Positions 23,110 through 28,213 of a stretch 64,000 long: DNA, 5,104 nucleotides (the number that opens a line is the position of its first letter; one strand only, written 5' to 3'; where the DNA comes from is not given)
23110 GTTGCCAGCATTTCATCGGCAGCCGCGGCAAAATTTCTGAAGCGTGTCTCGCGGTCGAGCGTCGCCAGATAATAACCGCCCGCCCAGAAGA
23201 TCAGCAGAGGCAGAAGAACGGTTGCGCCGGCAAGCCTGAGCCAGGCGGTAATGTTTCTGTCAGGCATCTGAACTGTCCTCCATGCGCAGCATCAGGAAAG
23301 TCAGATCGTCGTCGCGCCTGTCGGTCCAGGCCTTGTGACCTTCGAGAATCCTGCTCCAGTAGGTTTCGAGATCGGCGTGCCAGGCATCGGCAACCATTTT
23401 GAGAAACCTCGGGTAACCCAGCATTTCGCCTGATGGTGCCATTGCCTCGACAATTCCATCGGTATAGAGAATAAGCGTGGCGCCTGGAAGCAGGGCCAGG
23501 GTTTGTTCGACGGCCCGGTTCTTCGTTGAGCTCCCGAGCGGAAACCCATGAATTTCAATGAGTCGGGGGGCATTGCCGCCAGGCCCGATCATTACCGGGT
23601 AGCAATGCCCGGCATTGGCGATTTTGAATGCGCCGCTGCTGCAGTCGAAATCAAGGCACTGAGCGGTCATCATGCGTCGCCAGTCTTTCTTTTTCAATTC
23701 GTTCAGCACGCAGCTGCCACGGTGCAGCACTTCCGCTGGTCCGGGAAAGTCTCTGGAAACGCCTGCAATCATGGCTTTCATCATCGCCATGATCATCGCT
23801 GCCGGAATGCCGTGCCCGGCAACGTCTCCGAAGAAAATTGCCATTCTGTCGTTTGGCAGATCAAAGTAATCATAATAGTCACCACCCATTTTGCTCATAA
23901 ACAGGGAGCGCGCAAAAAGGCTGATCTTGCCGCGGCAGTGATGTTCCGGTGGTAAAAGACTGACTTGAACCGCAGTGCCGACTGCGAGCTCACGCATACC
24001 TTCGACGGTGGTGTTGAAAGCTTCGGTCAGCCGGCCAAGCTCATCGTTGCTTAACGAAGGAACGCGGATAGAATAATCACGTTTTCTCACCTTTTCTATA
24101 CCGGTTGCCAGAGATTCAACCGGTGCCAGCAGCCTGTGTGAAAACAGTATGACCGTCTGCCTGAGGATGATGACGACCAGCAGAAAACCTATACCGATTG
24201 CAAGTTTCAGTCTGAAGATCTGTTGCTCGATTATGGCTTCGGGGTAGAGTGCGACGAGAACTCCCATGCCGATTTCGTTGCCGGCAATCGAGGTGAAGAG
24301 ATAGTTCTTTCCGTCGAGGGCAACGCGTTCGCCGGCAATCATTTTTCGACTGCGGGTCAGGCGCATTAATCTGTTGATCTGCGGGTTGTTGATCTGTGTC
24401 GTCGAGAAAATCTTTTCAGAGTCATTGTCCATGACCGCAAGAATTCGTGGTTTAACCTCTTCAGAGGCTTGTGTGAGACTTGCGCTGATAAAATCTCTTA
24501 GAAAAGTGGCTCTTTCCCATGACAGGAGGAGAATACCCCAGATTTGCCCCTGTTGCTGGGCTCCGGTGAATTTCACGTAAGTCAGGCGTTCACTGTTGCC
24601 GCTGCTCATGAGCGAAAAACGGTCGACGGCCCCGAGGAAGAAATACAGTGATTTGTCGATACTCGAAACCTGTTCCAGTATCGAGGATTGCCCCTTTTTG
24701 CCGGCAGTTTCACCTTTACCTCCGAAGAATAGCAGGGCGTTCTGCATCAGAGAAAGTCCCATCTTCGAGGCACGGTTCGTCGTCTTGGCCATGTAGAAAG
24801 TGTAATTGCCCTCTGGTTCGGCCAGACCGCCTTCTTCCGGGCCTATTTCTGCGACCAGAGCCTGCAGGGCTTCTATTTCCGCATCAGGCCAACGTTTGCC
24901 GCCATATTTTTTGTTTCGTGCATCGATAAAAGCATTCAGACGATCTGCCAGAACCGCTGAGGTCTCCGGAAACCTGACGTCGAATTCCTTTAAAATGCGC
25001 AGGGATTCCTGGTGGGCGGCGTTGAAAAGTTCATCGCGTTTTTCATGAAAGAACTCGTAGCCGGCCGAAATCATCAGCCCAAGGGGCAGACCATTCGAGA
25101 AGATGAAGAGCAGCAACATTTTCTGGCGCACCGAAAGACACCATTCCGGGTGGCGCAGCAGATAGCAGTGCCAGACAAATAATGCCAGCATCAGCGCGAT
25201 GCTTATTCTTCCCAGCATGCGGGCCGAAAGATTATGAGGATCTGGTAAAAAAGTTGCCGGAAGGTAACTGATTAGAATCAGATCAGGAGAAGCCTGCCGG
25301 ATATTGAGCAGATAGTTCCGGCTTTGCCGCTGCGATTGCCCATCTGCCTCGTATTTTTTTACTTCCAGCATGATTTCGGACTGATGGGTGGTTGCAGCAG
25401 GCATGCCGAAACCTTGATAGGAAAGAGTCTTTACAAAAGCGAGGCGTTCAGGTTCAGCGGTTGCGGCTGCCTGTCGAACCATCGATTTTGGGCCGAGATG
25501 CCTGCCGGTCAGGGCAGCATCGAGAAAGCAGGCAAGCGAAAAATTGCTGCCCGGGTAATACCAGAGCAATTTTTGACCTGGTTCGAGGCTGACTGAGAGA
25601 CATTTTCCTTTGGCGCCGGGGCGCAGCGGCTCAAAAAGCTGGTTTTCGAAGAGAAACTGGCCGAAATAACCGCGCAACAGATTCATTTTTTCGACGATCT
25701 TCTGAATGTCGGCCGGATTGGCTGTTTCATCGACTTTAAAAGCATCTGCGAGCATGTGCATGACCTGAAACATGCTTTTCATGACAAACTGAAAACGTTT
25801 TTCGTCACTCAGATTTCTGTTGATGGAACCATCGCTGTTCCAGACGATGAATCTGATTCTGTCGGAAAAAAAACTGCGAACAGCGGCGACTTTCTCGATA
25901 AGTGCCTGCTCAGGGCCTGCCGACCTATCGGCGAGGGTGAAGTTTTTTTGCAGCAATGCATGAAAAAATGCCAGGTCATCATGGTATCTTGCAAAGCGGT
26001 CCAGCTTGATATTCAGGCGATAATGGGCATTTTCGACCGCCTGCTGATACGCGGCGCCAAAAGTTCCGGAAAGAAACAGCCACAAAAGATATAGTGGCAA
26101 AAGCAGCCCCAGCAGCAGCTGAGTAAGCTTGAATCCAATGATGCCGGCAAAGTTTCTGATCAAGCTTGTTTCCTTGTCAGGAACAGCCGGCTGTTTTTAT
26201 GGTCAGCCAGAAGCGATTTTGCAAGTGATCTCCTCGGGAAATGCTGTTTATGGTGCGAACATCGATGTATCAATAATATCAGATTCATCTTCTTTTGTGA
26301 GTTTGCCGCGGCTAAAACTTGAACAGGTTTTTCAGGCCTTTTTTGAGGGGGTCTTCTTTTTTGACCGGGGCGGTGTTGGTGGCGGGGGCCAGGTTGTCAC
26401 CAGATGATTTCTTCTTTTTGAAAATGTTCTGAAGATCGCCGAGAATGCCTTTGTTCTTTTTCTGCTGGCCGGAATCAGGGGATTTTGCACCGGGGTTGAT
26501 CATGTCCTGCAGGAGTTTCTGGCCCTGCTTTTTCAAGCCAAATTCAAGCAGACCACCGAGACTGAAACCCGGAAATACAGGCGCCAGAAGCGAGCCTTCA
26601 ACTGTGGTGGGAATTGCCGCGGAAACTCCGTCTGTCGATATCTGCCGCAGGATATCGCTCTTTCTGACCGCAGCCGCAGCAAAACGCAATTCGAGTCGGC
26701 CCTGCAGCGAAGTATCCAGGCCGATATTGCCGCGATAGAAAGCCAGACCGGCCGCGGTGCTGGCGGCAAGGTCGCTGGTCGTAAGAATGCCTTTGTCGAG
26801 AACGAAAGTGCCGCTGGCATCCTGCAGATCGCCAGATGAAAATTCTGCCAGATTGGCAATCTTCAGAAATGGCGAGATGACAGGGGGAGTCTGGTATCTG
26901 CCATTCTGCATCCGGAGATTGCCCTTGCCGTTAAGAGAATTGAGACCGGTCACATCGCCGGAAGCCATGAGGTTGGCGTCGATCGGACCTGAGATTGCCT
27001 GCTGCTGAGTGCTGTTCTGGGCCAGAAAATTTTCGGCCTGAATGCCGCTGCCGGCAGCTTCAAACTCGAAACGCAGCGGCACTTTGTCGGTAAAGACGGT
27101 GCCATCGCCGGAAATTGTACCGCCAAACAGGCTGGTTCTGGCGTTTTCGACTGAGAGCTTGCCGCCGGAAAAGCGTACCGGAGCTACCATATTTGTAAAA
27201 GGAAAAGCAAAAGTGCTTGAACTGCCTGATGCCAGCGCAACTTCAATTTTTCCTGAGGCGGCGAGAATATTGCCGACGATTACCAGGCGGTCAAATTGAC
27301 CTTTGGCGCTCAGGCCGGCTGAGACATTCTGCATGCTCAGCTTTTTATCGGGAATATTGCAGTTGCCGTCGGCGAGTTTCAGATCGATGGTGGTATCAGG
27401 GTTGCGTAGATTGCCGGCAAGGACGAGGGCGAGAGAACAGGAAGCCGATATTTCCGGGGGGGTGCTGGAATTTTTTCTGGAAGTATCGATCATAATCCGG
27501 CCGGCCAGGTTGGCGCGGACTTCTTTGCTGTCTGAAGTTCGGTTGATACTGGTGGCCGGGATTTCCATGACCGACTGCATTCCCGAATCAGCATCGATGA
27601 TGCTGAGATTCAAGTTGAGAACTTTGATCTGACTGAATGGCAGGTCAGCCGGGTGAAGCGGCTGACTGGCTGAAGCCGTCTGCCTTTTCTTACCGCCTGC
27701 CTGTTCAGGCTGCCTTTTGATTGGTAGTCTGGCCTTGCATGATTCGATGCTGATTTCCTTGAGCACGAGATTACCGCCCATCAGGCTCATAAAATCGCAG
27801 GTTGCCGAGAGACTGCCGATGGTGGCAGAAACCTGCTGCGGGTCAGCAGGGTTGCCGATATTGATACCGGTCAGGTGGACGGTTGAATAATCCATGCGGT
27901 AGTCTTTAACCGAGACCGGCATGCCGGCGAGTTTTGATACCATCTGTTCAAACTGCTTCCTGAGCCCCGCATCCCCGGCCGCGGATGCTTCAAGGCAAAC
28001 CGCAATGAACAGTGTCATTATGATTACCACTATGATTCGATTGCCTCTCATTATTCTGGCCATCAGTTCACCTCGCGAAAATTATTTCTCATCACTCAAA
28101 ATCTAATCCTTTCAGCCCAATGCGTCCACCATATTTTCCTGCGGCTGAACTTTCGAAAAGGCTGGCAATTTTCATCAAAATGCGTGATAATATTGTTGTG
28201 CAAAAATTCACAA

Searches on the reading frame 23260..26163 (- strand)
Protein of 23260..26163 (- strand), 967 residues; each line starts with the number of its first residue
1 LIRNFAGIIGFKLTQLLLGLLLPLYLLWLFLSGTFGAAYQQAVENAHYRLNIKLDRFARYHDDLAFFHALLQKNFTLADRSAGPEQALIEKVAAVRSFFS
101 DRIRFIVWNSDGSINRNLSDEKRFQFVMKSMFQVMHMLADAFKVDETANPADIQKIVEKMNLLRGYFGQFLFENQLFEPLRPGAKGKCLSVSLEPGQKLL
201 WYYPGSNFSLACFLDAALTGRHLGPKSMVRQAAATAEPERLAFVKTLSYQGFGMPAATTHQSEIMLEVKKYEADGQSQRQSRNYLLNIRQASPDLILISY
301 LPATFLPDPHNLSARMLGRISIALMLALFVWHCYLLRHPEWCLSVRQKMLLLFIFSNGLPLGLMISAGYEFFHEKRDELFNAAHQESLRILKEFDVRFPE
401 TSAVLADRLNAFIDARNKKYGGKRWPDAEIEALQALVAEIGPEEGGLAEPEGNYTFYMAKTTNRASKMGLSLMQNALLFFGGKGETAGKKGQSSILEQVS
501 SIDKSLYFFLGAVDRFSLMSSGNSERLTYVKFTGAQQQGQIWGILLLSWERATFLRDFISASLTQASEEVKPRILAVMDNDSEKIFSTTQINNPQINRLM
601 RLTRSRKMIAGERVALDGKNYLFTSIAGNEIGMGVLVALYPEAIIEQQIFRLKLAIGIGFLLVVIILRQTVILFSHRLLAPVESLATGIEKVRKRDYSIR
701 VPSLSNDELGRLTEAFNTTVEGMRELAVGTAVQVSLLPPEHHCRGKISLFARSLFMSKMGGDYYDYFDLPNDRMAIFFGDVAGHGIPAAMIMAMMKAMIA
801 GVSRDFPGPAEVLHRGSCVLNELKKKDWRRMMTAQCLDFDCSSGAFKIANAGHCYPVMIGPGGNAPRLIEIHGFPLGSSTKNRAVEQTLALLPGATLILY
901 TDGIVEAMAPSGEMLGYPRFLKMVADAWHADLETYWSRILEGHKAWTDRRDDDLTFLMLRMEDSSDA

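Call 50: search_protein_families(library=pfam, proteins=[window:23260-26163:-], max_evalue=0.0001)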
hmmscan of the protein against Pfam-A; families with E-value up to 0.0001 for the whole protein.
window:23260-26163:- (967 aa): 2 families
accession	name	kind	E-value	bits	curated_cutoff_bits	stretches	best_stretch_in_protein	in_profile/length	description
PF07228.17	SpoIIE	-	4.8e-40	138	25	1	771-961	2-191/192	Stage II sporulation protein E (SpoIIE)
PF00672.30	HAMP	-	5.5e-10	39.9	25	1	673-724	1-52/53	HAMP domain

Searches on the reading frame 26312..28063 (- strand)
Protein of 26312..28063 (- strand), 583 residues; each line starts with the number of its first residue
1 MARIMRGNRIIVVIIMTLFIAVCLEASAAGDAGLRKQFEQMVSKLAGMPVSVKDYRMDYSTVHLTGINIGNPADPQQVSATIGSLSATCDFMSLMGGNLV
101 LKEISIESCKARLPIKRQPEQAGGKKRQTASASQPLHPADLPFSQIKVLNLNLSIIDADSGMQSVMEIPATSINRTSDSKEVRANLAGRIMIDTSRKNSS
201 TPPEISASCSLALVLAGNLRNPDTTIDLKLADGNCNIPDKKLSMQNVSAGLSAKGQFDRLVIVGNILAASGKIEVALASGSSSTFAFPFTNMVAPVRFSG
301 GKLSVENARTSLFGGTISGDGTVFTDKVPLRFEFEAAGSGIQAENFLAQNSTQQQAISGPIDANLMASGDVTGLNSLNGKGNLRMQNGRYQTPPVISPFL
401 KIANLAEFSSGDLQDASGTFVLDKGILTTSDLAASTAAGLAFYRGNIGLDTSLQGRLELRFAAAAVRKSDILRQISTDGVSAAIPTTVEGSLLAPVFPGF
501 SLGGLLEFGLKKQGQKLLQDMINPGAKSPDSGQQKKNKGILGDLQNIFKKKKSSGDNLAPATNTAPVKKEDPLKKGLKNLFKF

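Call 32: search_protein_families(library=pfam, proteins=[window:26312-28063:-], max_evalue=0.0001)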
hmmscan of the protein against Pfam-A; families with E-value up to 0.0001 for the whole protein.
window:26312-28063:- (583 aa): 3 families
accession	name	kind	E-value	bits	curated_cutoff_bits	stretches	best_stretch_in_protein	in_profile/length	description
PF05170.20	AsmA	-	2.1e-09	37.2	29.8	0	286-391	454-562/607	AsmA family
PF13116.12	YhdP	-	2.7e-07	29.3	46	1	4-176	4-174/1224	YhdP protein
PF05359.17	DUF748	-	9.8e-05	21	50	0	7-118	14-124/1037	Domain of Unknown Function (DUF748)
